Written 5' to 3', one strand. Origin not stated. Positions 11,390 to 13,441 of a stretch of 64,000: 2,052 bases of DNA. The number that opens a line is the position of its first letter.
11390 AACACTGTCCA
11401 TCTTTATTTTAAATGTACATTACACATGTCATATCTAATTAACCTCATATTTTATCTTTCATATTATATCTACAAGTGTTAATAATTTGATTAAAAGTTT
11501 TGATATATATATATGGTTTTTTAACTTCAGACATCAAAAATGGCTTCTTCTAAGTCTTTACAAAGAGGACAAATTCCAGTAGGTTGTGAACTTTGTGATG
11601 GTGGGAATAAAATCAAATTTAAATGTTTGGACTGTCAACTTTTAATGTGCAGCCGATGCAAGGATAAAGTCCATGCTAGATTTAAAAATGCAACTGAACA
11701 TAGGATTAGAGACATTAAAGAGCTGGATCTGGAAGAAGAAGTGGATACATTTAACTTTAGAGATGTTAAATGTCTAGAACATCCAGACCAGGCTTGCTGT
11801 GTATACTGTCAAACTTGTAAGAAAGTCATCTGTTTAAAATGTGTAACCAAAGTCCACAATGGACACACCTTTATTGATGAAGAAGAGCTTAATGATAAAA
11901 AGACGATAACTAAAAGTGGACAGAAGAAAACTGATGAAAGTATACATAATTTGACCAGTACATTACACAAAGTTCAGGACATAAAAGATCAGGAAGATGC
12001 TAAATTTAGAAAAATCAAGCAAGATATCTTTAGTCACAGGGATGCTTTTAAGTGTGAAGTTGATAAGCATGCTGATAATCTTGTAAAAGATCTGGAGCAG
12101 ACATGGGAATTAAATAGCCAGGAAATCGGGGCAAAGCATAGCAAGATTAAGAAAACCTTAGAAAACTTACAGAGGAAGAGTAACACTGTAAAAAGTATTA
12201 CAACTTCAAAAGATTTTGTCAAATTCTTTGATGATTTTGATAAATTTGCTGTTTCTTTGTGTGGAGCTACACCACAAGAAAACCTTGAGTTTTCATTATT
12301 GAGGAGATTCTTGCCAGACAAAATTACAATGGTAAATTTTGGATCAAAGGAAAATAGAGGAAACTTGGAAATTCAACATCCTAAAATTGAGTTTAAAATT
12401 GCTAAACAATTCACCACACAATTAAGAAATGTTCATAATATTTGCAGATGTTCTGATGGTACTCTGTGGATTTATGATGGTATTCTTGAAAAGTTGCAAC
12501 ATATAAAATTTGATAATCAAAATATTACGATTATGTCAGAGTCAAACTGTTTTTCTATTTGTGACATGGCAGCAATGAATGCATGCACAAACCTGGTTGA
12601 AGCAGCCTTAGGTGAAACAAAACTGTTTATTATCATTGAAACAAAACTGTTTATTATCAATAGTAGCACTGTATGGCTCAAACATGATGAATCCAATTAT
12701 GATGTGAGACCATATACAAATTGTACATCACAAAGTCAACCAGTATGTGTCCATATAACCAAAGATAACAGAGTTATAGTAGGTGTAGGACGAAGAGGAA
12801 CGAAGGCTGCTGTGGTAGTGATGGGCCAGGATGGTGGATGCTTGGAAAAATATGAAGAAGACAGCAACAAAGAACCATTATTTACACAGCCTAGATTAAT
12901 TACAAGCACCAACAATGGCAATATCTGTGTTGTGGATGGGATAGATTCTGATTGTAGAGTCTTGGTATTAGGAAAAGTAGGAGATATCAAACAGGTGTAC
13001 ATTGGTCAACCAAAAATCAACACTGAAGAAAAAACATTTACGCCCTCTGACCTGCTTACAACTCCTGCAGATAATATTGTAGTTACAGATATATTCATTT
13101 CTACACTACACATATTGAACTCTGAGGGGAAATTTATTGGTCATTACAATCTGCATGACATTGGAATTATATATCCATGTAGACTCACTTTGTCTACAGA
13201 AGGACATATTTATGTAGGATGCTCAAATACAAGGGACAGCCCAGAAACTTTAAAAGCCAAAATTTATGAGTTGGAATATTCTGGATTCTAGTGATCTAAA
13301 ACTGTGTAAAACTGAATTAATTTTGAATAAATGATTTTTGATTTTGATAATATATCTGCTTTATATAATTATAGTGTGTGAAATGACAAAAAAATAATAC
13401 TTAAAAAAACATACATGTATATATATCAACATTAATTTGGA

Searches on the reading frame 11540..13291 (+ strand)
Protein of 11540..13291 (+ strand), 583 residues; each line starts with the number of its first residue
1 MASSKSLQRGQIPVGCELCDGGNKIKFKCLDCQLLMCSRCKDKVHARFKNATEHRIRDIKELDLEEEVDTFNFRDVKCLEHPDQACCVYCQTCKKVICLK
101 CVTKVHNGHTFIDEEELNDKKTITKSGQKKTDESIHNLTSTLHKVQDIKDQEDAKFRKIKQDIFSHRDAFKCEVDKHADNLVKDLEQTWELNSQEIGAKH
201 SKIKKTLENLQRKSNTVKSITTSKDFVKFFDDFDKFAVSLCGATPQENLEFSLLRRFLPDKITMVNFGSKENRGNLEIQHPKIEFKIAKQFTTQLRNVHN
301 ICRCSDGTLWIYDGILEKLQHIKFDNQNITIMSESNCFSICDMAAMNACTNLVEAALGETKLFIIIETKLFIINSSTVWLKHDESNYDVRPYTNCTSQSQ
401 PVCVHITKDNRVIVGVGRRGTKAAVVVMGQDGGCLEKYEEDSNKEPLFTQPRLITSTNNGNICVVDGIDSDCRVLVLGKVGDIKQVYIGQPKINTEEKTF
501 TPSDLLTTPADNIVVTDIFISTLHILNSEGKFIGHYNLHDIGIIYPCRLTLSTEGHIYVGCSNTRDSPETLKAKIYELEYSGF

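Call 10: find_encoding_contigs(protein=window:11540-13291:+, flank=10000, max_places=10)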
Protein window:11540-13291:+ (583 aa): no gene with exactly this product is on record in the collection.

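Call 11: find_homologous_proteins(query=window:11540-13291:+)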
Query window:11540-13291:+ (583 aa): 25 proteins with E <= 0.001 among 5260 candidates.
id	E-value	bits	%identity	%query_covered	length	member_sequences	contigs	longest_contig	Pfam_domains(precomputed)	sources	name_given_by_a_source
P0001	0.0e+0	1312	98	100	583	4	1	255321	PF00643.30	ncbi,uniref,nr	ncbi:Hypothetical predicted protein [Mytilus galloprovincialis]|uniref:B box-type domain-containing 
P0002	0.0e+0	1181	90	100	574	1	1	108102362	PF00643.30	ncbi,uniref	ncbi:uncharacterized protein [Mytilus edulis]|uniref:uncharacterized protein n=1 Tax=Mytilus edulis 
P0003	0.0e+0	1029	81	100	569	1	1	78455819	PF22586.2,PF00643.30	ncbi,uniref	ncbi:uncharacterized protein LOC134687934 [Mytilus trossulus]|uniref:uncharacterized protein LOC1346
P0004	1.7e-244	831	66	100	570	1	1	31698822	PF22586.2,PF00643.30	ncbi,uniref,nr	ncbi:uncharacterized protein LOC127725481 [Mytilus californianus]|uniref:uncharacterized protein LOC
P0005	1.3e-229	782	63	100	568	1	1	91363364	PF00643.30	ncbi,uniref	ncbi:uncharacterized protein LOC143048507 [Mytilus galloprovincialis]|uniref:uncharacterized protein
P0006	4.9e-191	654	55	100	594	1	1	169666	PF01436.28,PF00643.30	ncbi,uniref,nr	ncbi:Hypothetical predicted protein [Mytilus galloprovincialis]|uniref:B box-type domain-containing 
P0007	3.7e-166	572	55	92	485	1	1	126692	-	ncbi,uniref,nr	ncbi:Hypothetical predicted protein [Mytilus galloprovincialis]|uniref:Uncharacterized protein n=1 T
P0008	2.4e-146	507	46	100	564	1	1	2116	PF00643.30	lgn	-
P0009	3.3e-145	503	46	100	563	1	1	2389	PF00643.30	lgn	-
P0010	1.3e-140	488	62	53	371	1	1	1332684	PF00643.30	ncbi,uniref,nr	ncbi:unnamed protein product [Mytilus coruscus]|uniref:B box-type domain-containing protein n=1 Tax=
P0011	1.1e-134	468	40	100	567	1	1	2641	PF22586.2,PF00643.30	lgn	-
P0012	3.6e-133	463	42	100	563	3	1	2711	PF00643.30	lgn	-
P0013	1.8e-128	448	42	100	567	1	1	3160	PF01436.28,PF00643.30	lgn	-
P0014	3.0e-124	434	41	100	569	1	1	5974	PF22586.2,PF00643.30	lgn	-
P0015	2.7e-104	368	44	54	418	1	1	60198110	PF22586.2,PF00643.30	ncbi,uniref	ncbi:uncharacterized protein LOC134693211 [Mytilus trossulus]|uniref:uncharacterized protein LOC1346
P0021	2.6e-94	335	41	54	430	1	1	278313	PF22586.2,PF01436.28,PF00643.30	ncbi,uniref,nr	ncbi:Hypothetical predicted protein [Mytilus galloprovincialis]|uniref:B box-type domain-containing 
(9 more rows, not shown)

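Call 22: find_encoding_contigs(protein=P0001, flank=10000, max_places=10)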
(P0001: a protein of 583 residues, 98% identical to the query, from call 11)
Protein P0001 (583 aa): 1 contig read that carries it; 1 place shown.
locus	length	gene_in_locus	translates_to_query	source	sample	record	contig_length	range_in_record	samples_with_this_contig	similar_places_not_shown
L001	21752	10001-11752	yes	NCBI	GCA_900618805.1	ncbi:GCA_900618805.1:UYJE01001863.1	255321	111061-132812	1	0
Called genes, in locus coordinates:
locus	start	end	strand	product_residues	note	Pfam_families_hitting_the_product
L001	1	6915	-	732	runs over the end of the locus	PF00249:Myb_DNA-binding, PF13921:Myb_DNA-bind_6, PF00249:Myb_DNA-binding, PF13921:Myb_DNA-bind_6 (weak), PF11831:Myb_Cef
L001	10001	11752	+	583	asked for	PF00643:zf-B_box (faint)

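Call 23: find_encoding_contigs(protein=P0002, flank=10000, max_places=10)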
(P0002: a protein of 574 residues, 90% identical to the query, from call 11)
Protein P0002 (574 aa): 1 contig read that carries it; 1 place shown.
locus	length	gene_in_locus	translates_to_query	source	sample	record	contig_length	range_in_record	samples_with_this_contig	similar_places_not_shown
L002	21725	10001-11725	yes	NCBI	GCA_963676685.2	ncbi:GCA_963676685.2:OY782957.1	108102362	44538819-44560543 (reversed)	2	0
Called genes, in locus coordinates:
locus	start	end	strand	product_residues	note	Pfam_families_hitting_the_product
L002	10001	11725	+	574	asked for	PF00643:zf-B_box (weak)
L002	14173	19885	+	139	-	PF00125:Histone, PF15630:CENP-S (faint)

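Call 42: find_encoding_contigs(protein=P0005, flank=10000, max_places=10)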
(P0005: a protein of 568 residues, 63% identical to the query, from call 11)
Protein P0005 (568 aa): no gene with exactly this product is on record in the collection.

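Call 43: find_encoding_contigs(protein=P0006, flank=10000, max_places=10)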
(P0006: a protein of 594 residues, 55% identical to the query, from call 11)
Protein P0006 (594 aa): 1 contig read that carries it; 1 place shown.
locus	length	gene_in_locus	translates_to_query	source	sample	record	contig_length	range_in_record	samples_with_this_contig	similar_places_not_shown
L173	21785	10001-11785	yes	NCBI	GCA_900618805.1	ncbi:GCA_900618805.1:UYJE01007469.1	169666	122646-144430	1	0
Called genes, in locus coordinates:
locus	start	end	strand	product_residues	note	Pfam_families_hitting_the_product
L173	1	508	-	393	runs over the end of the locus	-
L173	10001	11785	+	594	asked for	PF00643:zf-B_box (weak), PF01436:NHL (faint)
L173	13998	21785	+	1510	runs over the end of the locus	PF00093:VWC, PF23334:VWC2L_2nd, PF00093:VWC, PF23334:VWC2L_2nd, PF00093:VWC, PF23334:VWC2L_2nd, PF00093:VWC, PF23334:VWC2L_2nd, +16 more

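Call 45: find_encoding_contigs(protein=P0007, flank=10000, max_places=10)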
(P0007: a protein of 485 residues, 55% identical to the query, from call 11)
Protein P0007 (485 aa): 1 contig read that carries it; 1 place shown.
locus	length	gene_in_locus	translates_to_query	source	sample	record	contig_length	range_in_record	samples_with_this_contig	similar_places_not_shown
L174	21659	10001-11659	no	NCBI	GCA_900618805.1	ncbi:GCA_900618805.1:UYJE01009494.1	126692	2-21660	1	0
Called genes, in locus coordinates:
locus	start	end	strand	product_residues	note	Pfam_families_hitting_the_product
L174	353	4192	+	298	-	PF00093:VWC, PF23334:VWC2L_2nd, PF00093:VWC, PF23334:VWC2L_2nd (weak)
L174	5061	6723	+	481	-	-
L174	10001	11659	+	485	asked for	-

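Call 46: find_encoding_contigs(protein=P0021, flank=10000, max_places=10)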
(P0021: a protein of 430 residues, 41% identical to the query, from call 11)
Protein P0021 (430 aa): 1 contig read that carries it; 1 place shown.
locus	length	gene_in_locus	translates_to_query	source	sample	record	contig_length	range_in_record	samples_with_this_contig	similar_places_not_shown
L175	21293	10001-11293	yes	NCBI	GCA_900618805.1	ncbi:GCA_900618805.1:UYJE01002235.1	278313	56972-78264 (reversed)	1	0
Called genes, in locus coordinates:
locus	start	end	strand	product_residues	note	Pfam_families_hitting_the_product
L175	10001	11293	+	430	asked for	PF00643:zf-B_box (weak), PF22586:ANCHR-like_BBOX (faint), PF00643:zf-B_box (weak), PF01436:NHL (faint)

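Call 81: find_encoding_contigs(protein=P0003, flank=10000, max_places=10)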
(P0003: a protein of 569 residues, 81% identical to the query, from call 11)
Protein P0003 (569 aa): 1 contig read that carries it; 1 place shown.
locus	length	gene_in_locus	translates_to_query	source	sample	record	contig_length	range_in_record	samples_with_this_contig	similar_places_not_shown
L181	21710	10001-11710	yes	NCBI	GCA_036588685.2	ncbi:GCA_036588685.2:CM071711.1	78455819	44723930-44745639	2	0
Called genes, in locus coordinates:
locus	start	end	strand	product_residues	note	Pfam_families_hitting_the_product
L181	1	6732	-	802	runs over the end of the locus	PF00249:Myb_DNA-binding, PF13921:Myb_DNA-bind_6, PF00249:Myb_DNA-binding, PF13921:Myb_DNA-bind_6 (weak), PF11831:Myb_Cef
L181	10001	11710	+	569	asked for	PF22586:ANCHR-like_BBOX (faint), PF00643:zf-B_box (weak)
